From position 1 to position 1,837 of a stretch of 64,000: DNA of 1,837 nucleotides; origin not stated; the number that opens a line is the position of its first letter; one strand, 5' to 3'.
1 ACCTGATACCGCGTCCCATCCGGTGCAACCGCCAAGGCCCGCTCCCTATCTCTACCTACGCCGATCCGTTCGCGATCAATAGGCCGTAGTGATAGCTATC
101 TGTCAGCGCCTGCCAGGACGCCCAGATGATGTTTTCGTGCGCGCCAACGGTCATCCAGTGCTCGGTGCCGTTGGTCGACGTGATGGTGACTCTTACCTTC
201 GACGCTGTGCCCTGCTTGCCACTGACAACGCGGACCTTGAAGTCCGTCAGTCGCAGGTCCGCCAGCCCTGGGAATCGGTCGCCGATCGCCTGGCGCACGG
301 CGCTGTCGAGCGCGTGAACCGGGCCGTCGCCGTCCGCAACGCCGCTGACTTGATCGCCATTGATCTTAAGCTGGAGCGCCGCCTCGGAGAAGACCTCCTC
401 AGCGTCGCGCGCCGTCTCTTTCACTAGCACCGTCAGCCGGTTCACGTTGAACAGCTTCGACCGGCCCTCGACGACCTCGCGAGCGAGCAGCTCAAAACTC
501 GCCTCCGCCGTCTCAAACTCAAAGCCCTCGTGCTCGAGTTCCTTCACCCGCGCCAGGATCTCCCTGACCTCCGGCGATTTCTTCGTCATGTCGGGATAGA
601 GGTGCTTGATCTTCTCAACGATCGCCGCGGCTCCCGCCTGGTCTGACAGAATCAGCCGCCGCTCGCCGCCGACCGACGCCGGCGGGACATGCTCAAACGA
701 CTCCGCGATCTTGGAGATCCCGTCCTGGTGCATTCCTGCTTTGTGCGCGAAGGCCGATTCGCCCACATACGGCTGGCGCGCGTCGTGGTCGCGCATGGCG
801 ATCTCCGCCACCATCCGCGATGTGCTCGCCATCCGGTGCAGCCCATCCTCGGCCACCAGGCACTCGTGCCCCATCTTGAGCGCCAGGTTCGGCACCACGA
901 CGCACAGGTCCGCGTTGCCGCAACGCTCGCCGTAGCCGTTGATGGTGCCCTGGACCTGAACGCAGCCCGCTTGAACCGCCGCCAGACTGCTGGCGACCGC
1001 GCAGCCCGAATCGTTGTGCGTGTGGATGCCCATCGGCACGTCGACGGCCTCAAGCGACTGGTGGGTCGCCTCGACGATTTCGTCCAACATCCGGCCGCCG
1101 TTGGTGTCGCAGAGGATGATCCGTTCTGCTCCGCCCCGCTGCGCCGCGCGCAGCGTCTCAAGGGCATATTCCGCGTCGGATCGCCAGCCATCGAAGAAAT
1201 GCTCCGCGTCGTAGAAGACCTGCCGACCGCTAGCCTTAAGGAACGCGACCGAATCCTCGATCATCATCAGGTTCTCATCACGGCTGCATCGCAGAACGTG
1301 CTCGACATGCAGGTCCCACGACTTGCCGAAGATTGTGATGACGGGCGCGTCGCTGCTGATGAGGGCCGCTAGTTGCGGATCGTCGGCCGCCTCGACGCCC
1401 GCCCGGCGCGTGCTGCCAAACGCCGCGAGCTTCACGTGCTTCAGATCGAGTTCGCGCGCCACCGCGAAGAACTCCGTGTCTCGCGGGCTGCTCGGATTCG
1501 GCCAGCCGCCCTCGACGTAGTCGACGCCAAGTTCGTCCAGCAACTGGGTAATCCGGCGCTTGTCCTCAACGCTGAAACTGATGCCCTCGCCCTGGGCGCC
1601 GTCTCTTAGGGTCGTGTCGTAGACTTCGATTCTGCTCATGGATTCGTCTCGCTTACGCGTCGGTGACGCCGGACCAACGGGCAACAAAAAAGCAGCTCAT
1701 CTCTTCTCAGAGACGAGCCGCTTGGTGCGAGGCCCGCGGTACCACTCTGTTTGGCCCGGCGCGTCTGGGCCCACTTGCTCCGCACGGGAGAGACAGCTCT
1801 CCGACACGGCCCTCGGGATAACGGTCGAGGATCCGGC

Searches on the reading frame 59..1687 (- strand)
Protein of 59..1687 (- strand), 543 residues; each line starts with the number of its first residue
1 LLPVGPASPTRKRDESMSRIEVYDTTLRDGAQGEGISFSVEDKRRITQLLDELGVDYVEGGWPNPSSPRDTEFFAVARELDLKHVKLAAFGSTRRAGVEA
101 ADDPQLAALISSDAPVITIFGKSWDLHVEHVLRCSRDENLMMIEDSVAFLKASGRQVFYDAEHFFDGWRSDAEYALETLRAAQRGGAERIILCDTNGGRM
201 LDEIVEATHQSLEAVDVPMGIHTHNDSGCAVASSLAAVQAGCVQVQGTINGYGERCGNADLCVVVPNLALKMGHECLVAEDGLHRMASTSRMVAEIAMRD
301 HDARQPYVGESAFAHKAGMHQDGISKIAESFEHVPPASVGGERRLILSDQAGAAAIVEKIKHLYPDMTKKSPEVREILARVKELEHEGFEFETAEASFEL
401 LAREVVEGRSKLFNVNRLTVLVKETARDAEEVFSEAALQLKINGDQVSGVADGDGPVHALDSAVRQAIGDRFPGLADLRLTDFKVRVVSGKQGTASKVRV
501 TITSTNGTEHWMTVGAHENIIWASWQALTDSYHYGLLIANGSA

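Call 9: search_protein_families(library=pfam, proteins=[window:59-1687:-], max_evalue=0.01)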
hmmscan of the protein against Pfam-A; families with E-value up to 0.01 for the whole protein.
window:59-1687:- (543 aa): 3 families
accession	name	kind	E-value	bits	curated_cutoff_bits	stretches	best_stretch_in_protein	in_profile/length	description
PF00682.25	HMGL-like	-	2.5e-45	155.4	29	1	20-272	2-243/260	HMGL-like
PF08502.15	LeuA_dimer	-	4.9e-22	78.7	24.9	1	394-534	3-129/131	LeuA allosteric (dimerisation) domain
PF22617.1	HCS_D2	-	8.2e-14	52.2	27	1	308-386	2-79/82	Homocitrate synthase post-HMGL domain-like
